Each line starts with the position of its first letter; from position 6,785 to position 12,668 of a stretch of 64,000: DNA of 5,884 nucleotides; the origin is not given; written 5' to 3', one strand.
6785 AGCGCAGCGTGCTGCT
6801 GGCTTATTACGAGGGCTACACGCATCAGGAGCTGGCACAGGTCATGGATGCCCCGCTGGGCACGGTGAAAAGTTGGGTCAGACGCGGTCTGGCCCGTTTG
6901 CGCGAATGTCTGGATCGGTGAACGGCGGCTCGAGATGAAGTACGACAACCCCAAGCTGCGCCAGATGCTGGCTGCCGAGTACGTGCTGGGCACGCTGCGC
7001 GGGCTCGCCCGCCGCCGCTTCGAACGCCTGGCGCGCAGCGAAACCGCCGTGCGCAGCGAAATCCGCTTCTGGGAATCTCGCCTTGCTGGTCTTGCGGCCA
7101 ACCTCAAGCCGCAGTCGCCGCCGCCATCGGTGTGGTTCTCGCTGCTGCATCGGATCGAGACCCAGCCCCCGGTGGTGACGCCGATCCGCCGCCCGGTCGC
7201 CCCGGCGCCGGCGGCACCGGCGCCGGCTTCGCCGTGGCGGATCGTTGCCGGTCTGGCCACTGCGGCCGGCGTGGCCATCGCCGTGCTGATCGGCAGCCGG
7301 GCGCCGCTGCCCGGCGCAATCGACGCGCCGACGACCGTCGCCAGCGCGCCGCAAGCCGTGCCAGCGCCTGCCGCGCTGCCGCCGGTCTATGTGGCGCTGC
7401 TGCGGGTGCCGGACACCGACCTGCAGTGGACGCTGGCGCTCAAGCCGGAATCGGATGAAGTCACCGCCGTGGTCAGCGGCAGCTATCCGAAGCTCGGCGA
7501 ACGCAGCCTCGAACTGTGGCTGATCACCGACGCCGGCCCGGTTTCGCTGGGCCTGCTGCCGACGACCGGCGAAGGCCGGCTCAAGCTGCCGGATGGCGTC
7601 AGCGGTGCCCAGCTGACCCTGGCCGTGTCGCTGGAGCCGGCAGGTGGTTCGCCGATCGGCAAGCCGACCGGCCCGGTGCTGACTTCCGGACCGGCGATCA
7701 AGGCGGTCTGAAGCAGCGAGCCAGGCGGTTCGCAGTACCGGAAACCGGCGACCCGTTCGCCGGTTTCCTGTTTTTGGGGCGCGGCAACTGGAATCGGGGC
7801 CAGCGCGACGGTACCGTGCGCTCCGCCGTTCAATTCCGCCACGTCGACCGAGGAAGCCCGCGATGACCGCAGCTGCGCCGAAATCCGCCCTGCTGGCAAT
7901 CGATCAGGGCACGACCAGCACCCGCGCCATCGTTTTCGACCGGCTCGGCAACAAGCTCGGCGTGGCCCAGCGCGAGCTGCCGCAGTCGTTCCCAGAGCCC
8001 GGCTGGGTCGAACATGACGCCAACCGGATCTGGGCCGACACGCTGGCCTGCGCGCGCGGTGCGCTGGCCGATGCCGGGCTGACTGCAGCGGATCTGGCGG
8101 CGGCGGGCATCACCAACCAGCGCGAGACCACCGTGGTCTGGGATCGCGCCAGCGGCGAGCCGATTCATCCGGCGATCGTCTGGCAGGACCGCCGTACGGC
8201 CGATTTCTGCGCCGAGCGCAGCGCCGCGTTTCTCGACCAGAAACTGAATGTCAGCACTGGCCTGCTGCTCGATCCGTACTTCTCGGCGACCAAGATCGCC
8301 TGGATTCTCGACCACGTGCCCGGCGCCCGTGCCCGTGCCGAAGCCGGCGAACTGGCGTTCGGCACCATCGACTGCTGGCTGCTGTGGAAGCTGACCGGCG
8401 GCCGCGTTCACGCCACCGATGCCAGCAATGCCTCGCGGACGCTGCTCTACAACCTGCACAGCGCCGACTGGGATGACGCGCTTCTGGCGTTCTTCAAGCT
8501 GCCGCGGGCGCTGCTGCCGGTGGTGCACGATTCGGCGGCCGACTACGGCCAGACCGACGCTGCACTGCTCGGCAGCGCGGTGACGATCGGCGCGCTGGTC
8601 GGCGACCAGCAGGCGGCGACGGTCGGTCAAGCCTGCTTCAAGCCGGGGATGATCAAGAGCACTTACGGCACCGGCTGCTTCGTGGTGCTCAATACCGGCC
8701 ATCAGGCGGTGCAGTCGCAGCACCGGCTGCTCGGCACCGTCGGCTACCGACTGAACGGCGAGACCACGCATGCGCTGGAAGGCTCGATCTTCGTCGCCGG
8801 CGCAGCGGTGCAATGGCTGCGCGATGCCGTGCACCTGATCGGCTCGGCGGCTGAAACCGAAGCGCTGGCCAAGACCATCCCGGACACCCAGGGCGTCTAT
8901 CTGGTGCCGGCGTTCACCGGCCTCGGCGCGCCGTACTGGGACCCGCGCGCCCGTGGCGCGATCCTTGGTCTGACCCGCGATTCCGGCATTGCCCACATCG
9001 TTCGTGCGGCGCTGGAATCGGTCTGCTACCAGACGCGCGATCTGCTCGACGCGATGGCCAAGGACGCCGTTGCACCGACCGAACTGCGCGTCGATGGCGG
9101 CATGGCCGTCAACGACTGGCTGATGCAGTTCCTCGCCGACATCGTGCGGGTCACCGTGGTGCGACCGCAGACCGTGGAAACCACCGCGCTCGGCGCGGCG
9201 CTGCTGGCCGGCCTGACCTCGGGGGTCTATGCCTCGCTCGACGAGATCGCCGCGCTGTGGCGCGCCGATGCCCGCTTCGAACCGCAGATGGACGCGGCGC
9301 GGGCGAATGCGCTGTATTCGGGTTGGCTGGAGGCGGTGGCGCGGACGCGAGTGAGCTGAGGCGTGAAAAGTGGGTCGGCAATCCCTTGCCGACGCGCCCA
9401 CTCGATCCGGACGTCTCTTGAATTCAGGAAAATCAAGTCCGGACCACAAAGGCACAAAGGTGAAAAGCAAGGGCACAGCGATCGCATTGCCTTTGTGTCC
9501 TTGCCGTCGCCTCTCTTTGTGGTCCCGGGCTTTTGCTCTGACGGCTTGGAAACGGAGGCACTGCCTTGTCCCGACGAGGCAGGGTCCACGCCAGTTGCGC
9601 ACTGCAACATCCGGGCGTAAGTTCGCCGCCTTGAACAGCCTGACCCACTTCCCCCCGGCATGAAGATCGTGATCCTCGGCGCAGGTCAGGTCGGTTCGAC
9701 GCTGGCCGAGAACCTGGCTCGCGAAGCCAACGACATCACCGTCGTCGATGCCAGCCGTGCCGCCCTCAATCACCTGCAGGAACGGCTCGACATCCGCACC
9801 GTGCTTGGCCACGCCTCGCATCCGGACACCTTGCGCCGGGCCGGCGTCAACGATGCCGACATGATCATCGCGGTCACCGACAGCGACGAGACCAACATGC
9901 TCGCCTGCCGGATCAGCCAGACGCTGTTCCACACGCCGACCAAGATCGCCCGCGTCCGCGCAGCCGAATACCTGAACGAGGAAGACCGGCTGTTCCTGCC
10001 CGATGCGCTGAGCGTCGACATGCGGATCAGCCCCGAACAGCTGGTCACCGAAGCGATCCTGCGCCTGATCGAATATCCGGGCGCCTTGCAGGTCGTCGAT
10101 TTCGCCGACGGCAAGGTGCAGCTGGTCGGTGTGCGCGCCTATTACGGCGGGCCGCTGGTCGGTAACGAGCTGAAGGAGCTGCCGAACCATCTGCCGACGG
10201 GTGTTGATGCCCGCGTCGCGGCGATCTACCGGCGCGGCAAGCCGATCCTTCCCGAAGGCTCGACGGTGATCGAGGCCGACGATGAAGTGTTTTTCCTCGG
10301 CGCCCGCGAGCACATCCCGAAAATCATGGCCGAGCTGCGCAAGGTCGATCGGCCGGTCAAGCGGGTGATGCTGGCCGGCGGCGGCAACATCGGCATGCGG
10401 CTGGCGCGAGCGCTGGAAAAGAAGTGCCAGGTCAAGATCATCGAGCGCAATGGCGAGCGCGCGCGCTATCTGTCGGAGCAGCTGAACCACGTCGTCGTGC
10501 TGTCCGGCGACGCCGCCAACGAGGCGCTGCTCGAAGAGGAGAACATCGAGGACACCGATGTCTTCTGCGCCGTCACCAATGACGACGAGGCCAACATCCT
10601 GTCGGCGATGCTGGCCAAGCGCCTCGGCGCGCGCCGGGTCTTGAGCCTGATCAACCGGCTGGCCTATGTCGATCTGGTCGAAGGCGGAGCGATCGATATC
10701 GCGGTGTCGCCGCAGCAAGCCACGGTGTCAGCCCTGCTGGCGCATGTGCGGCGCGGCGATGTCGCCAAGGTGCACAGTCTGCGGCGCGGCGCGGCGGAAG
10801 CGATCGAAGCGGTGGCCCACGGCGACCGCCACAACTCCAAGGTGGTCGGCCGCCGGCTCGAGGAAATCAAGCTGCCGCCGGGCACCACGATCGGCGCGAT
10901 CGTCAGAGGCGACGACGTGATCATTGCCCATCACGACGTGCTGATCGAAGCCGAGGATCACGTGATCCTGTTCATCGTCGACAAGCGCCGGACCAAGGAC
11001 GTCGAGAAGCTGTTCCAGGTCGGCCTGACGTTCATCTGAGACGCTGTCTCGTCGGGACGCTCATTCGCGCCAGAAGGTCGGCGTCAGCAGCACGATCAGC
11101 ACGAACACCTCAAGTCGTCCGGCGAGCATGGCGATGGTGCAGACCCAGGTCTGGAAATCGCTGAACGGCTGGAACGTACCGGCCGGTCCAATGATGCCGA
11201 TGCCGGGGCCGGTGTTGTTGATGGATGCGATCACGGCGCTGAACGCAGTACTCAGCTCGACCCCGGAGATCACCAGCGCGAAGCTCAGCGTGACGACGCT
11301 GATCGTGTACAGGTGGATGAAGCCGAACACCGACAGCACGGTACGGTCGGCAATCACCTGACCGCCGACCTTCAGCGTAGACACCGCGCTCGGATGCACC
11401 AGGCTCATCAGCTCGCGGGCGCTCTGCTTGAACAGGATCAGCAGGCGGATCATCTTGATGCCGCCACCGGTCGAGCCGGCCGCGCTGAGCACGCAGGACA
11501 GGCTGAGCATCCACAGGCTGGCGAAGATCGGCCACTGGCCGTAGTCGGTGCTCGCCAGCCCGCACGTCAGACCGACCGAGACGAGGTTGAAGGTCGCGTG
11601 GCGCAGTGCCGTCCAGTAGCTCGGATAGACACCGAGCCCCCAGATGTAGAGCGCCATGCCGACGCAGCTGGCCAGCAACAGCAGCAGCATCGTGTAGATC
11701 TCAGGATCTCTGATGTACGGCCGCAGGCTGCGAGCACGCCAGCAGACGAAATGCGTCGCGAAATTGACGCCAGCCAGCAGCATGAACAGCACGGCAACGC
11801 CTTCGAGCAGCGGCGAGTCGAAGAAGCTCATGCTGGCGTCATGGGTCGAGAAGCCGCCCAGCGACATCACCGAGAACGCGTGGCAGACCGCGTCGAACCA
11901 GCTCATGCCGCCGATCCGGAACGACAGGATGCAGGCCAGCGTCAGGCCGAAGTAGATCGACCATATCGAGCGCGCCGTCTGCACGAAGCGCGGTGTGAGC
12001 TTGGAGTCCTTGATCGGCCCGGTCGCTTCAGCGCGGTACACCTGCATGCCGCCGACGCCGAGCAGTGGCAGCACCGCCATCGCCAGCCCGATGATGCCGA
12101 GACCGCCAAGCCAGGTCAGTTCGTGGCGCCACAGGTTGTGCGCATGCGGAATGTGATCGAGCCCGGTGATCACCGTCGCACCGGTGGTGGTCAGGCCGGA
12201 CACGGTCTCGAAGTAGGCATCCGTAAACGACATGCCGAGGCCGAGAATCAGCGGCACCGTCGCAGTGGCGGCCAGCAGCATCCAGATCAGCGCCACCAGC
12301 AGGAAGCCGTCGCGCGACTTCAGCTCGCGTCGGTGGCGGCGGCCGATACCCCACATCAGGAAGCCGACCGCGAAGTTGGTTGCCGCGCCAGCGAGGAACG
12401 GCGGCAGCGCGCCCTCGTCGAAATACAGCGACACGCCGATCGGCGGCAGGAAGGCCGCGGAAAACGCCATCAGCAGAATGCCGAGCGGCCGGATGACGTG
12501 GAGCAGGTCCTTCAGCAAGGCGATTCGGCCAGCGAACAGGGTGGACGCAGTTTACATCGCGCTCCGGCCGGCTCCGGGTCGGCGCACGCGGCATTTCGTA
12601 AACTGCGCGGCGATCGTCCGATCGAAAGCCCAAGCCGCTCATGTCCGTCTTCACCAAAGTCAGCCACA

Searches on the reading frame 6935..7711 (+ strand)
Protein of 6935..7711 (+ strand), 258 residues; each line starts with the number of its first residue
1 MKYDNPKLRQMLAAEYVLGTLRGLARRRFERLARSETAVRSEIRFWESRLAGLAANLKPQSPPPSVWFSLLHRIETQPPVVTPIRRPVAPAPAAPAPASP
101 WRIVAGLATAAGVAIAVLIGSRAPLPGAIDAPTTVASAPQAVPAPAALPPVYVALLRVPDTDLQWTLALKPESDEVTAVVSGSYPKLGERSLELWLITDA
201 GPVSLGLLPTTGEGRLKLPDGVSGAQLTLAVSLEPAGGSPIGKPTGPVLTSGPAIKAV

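Call 63: search_protein_families(library=pfam, proteins=[window:6935-7711:+], max_evalue=0.00001)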
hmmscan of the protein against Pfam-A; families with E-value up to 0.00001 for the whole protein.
window:6935-7711:+ (258 aa): 1 family
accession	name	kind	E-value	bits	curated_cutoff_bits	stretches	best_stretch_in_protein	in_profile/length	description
PF10099.14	RskA_C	-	9e-18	65.3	29.4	1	108-248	3-135/135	Anti-sigma-K factor rskA, C-terminal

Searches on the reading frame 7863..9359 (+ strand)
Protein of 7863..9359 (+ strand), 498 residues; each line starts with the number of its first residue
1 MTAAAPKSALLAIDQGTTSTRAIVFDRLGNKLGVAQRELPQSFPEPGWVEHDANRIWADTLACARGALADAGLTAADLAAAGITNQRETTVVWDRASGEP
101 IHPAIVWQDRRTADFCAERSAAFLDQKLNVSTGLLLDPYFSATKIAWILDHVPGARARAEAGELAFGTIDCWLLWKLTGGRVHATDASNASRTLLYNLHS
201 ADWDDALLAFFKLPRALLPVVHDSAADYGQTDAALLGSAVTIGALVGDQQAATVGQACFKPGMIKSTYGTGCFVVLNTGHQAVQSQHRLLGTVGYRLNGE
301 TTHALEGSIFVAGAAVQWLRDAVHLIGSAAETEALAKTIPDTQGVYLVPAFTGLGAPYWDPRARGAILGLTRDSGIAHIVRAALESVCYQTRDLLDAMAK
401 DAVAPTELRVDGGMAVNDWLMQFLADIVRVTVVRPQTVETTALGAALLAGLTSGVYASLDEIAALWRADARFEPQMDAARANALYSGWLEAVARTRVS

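Call 63: search_protein_families(library=pfam, proteins=[window:7863-9359:+], max_evalue=0.00001)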
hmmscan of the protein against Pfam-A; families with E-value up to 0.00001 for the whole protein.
window:7863-9359:+ (498 aa): 2 families
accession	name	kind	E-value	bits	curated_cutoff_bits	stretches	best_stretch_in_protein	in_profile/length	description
PF00370.27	FGGY_N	-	4.2e-67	226.8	28.8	1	10-255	2-245/245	FGGY family of carbohydrate kinases, N-terminal domain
PF02782.22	FGGY_C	-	3.4e-45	154.7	27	1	266-451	3-196/198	FGGY family of carbohydrate kinases, C-terminal domain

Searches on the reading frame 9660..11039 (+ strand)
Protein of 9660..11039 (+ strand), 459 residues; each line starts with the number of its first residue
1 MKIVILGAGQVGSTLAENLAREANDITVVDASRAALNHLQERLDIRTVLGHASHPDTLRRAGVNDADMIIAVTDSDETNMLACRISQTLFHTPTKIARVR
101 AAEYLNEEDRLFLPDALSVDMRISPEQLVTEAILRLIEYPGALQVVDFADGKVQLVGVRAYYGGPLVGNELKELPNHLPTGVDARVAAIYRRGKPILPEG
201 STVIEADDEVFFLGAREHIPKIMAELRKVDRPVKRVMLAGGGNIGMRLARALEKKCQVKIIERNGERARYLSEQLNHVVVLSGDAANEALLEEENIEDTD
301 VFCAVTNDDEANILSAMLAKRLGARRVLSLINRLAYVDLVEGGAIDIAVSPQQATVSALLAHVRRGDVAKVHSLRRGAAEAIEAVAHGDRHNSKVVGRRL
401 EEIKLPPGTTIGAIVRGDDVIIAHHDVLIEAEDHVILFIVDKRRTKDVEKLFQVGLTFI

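Call 63: search_protein_families(library=pfam, proteins=[window:9660-11039:+], max_evalue=0.00001)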
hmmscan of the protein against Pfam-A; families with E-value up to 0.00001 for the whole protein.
window:9660-11039:+ (459 aa): 11 families
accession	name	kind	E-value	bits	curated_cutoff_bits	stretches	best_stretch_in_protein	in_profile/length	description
PF02254.24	TrkA_N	-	4.6e-51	172.5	23.8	2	3-106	1-103/116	TrkA-N domain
PF02080.26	TrkA_C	-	7e-25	87.2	27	2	156-226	2-70/71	TrkA-C domain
PF13241.12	NAD_binding_7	-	4.5e-12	46.9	22.1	0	2-83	9-79/104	Putative NAD(P)-binding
PF03807.23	F420_oxidored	-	1.2e-09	39.1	21.6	0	2-48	1-49/94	NADP oxidoreductase coenzyme F420-dependent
PF03435.24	Sacchrp_dh_NADP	-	6e-09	36.8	25.1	0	3-70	1-73/129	Saccharopine dehydrogenase NADP binding domain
PF01488.26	Shikimate_DH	-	7.2e-09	36.3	24.3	0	233-319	12-96/138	Shikimate / quinate 5-dehydrogenase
PF01210.29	NAD_Gly3P_dh_N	-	1.3e-08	35.4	23.1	0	2-89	1-93/158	NAD-dependent glycerol-3-phosphate dehydrogenase N-terminus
PF07992.20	Pyr_redox_2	-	2.6e-08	34.1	26.1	0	225-276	135-186/291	Pyridine nucleotide-disulphide oxidoreductase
PF00070.33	Pyr_redox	-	4.6e-08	33.9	22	0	2-37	1-36/82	Pyridine nucleotide-disulphide oxidoreductase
PF02558.23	ApbA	-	6e-08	32.9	22.2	0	3-47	1-45/150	Ketopantoate reductase PanE/ApbA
PF01262.27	AlaDh_PNT_C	-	2.3e-06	27.7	23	0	2-71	30-98/214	Alanine dehydrogenase/PNT, C-terminal domain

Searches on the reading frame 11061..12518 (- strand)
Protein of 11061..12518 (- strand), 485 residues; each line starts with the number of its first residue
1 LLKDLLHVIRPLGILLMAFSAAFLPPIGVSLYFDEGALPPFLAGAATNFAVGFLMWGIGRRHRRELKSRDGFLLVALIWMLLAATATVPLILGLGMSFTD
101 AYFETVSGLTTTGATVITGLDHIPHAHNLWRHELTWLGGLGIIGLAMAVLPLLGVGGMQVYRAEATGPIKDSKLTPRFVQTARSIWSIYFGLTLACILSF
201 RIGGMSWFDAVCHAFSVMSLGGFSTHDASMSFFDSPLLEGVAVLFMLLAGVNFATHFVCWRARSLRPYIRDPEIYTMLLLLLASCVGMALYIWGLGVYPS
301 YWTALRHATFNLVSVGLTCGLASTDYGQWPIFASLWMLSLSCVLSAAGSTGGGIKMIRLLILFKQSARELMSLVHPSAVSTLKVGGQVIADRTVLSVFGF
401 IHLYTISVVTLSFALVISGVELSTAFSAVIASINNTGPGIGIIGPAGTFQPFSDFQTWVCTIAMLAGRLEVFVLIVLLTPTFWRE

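Call 63: search_protein_families(library=pfam, proteins=[window:11061-12518:-], max_evalue=0.00001)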
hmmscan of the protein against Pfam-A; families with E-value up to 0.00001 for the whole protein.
window:11061-12518:- (485 aa): 1 family
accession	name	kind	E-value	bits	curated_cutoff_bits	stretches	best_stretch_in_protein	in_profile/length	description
PF02386.22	TrkH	-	7.7e-67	226.3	27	1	41-478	5-490/502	Cation transport protein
